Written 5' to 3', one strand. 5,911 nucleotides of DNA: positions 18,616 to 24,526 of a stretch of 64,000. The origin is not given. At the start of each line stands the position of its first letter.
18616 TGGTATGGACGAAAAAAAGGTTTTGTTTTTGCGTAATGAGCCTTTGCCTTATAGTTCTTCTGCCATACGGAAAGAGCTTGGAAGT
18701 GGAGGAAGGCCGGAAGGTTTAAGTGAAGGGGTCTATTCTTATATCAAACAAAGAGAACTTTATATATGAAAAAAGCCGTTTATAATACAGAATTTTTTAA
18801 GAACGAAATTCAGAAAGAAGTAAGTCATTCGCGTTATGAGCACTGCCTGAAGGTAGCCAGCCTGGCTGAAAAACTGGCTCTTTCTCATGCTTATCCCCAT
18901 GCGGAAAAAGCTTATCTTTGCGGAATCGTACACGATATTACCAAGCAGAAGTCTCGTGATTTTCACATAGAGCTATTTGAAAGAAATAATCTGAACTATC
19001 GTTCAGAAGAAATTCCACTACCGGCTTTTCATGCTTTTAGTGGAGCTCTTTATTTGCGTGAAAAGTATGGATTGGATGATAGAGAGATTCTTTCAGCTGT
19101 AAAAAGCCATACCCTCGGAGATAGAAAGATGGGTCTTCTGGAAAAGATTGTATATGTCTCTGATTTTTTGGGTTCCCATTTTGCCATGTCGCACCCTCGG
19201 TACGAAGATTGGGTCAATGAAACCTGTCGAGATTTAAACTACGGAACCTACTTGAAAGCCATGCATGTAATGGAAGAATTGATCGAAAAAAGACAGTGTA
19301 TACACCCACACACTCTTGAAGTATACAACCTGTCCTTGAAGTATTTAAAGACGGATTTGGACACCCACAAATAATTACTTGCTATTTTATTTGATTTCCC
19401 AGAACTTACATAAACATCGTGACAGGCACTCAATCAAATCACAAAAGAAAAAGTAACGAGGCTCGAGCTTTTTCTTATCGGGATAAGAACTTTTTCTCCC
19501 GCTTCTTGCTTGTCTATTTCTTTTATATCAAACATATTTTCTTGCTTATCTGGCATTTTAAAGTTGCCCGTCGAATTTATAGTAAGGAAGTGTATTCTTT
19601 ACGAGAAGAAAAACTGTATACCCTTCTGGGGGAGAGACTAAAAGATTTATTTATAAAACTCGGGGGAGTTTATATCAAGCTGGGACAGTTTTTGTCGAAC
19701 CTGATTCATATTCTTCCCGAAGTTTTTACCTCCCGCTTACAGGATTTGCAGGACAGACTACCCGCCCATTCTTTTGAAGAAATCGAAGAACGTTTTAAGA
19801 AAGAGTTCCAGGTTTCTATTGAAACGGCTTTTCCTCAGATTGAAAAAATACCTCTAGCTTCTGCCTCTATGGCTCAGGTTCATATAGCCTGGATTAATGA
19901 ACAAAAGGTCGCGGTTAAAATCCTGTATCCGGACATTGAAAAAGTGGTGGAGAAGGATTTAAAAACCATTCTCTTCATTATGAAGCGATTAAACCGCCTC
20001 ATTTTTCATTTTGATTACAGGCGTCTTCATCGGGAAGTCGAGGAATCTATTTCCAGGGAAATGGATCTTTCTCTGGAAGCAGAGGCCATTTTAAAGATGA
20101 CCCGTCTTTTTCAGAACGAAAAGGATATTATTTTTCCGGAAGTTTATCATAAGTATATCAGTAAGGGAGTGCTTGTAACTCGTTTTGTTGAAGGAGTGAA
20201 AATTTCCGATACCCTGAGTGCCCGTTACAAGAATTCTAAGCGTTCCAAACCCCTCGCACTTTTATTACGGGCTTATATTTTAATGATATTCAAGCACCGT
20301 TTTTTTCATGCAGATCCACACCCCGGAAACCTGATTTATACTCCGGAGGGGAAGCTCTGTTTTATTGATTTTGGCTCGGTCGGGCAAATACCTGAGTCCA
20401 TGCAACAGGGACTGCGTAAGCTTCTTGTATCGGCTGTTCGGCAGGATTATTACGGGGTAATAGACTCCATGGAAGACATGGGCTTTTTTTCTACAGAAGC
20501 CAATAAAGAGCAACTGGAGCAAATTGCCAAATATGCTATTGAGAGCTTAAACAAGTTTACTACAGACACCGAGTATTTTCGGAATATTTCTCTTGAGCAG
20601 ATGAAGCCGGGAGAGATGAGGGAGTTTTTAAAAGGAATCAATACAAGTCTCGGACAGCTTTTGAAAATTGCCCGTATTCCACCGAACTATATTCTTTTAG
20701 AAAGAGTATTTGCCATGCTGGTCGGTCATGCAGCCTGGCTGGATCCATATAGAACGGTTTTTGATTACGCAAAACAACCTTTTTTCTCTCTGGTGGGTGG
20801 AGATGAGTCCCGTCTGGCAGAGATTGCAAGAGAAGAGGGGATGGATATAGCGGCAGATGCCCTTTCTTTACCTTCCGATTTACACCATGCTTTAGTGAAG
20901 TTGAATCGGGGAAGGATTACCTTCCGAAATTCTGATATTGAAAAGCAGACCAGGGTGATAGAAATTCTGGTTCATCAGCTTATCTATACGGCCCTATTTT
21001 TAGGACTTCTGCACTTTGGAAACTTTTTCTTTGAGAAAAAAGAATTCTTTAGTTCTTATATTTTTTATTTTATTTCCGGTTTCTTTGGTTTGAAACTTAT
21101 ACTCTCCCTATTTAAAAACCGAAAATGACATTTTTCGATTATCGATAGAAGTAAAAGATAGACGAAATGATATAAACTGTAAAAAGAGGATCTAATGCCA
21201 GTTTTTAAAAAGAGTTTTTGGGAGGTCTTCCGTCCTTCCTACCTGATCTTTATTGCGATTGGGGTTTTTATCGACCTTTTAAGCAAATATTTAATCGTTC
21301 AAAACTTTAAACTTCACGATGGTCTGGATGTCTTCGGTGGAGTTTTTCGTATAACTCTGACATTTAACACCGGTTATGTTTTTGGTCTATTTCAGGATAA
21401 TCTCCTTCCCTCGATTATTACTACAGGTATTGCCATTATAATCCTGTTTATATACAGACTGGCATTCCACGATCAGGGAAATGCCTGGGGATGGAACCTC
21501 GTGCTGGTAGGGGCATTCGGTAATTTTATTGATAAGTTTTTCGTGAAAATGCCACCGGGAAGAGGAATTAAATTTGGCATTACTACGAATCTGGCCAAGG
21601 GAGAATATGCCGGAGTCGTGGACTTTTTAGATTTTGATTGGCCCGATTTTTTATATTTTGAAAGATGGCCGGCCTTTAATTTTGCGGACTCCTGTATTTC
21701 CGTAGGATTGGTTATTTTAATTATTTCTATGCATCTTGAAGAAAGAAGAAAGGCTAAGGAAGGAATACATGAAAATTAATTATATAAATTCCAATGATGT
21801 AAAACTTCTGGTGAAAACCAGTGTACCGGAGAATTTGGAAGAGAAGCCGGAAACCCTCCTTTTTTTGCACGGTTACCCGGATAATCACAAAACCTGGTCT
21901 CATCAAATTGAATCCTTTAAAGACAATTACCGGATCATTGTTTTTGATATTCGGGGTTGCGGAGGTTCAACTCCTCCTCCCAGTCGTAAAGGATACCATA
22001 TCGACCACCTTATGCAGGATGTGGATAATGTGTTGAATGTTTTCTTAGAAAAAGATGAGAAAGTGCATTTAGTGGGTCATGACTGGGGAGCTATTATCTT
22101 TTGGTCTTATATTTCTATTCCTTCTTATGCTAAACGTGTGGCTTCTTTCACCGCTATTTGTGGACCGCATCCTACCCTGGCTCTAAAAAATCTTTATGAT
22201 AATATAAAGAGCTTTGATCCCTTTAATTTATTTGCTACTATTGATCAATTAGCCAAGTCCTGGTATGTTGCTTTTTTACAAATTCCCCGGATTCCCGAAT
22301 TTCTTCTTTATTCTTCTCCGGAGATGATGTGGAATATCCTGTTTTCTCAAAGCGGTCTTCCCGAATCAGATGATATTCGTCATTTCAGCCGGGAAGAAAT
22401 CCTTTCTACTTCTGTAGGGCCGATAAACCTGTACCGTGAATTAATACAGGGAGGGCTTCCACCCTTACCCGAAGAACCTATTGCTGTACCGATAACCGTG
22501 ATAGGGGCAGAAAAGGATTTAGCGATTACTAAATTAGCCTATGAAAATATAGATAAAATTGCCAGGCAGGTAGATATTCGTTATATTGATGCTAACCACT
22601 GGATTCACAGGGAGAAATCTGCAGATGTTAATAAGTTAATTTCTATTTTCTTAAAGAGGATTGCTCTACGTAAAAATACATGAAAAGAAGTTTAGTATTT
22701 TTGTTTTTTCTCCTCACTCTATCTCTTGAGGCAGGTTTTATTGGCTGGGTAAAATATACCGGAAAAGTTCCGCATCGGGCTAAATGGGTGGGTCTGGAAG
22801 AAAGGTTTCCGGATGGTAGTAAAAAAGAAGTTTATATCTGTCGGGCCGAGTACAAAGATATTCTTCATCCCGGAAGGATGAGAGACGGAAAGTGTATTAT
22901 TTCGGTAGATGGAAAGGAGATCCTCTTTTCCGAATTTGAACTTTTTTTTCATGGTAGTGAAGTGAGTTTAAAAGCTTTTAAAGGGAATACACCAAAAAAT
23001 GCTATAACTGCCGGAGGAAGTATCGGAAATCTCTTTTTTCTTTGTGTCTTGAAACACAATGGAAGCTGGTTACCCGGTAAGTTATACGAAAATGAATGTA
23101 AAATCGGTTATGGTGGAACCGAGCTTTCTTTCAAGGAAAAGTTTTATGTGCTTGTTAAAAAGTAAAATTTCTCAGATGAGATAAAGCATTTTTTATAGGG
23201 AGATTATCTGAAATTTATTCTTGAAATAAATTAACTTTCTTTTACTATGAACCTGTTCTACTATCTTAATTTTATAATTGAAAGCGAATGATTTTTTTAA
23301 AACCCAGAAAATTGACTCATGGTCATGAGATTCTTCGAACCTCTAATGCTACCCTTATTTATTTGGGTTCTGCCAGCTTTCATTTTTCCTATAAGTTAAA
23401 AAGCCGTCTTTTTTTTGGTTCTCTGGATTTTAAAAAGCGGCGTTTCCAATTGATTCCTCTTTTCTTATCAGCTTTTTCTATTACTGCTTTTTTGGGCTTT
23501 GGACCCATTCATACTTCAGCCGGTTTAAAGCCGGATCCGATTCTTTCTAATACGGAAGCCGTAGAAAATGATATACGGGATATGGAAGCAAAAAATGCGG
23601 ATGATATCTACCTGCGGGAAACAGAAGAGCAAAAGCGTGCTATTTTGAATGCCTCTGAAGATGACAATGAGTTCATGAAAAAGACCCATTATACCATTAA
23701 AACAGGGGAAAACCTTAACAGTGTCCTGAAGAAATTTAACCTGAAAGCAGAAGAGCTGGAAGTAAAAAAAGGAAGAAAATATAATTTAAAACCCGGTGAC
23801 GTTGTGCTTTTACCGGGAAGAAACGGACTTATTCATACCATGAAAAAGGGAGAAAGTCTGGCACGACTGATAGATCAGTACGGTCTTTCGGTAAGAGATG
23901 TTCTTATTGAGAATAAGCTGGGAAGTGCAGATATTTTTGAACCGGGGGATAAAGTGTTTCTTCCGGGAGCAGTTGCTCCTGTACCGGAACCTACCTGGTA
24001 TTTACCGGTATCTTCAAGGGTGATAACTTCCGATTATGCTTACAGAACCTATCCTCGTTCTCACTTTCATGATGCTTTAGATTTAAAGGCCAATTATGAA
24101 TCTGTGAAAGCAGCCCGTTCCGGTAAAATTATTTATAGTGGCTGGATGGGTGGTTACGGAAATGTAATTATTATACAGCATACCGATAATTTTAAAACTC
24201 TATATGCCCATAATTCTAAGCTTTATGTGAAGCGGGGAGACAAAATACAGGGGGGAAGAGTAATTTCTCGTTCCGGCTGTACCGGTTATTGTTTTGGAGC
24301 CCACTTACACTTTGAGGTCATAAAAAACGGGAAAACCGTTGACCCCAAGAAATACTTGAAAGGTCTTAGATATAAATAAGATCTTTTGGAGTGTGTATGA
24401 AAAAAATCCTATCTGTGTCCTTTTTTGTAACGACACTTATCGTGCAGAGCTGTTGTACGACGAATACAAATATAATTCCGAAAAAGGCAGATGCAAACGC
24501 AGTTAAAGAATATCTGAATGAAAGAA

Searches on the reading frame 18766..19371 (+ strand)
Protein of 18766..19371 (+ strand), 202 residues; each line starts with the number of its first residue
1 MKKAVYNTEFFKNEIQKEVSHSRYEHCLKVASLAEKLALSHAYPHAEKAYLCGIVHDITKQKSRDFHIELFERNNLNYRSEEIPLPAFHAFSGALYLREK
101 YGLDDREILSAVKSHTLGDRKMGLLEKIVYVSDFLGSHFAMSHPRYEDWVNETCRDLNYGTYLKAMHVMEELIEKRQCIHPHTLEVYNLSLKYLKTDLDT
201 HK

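Call 52: search_protein_families(library=pfam, proteins=[window:18766-19371:+], max_evalue=0.001)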
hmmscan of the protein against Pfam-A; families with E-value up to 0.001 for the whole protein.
window:18766-19371:+ (202 aa): 2 families
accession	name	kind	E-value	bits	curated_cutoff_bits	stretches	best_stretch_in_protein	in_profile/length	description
PF01966.28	HD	-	5.1e-11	43.3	22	1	23-133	1-111/116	HD domain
PF08668.18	HDOD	-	0.00011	22.1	22.9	1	21-61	93-133/196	HDOD domain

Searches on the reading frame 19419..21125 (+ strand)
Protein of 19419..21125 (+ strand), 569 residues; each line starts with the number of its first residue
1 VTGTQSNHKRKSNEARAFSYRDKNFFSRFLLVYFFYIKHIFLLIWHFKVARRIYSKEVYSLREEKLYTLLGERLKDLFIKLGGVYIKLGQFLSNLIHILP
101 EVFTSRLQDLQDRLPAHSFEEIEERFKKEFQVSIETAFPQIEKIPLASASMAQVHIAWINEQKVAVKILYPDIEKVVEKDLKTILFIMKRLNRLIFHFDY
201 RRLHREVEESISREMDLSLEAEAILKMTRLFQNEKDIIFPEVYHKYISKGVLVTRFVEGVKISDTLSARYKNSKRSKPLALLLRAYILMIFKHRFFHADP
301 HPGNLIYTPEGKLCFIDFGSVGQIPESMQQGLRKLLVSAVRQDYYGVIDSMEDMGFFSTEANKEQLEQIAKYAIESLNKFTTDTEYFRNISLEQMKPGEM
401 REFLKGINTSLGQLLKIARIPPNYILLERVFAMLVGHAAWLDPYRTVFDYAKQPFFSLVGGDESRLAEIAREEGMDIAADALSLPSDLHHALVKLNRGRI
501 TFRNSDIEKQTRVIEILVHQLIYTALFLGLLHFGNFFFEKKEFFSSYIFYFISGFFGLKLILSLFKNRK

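Call 53: search_protein_families(library=pfam, proteins=[window:19419-21125:+], max_evalue=0.001)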
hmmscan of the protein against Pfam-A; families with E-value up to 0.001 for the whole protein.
window:19419-21125:+ (569 aa): 2 families
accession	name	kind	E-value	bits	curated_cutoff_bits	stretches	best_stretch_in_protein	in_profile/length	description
PF03109.22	ABC1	-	5.7e-65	219.3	22.9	1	110-349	2-242/244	ABC1 atypical kinase-like domain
PF01636.29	APH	-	0.00054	20.2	23.2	0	291-322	166-198/239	Phosphotransferase enzyme family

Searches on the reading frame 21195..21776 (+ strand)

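Call 53: search_protein_families(library=pfam, proteins=[window:21195-21776:+], max_evalue=0.001)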
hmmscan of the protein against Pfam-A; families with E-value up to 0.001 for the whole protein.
window:21195-21776:+ (194 aa): 1 family
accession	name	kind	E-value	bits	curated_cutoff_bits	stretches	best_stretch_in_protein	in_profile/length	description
PF01252.23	Peptidase_A8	-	2.3e-29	102.9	25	1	20-179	2-140/142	Signal peptidase (SPase) II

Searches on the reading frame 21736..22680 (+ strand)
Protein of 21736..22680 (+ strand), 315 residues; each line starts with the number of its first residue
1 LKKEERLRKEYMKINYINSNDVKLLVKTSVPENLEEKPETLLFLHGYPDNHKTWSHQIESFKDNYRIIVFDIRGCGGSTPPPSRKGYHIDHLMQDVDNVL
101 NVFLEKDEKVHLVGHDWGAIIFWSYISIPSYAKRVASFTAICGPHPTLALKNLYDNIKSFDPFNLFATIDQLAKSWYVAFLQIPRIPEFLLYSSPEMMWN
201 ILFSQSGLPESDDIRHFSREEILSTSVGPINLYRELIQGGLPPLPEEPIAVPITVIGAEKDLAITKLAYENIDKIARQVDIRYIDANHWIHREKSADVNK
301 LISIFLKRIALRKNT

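Call 53: search_protein_families(library=pfam, proteins=[window:21736-22680:+], max_evalue=0.001)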
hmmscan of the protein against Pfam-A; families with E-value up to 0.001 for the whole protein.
window:21736-22680:+ (315 aa): 3 families
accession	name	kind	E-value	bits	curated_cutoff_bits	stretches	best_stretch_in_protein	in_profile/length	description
PF00561.26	Abhydrolase_1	-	1.6e-25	90.6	25.8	1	40-293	2-243/245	alpha/beta hydrolase fold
PF12697.13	Abhydrolase_6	-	3.5e-16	61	26.3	1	41-299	1-215/217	Alpha/beta hydrolase family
PF12146.15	Hydrolase_4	-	1e-06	28.7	27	1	39-263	5-204/239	Serine aminopeptidase, S33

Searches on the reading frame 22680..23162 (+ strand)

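Call 53: search_protein_families(library=pfam, proteins=[window:22680-23162:+], max_evalue=0.001)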
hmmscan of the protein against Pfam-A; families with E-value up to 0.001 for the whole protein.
window:22680-23162:+ (161 aa): 1 family
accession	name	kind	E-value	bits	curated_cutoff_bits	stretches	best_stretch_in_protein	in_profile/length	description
PF11901.14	DM9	-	2.4e-16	60.2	26.2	1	47-150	3-114/115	DM9 repeat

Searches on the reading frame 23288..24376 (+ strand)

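Call 53: search_protein_families(library=pfam, proteins=[window:23288-24376:+], max_evalue=0.001)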
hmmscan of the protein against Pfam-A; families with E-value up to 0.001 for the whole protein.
window:23288-24376:+ (363 aa): 2 families
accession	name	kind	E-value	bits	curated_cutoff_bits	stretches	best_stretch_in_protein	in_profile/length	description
PF01551.29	Peptidase_M23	-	1.5e-28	99.3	28.7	1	260-353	2-96/96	Peptidase family M23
PF01476.26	LysM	-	1.2e-05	25.6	20.9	0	183-226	1-43/43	LysM domain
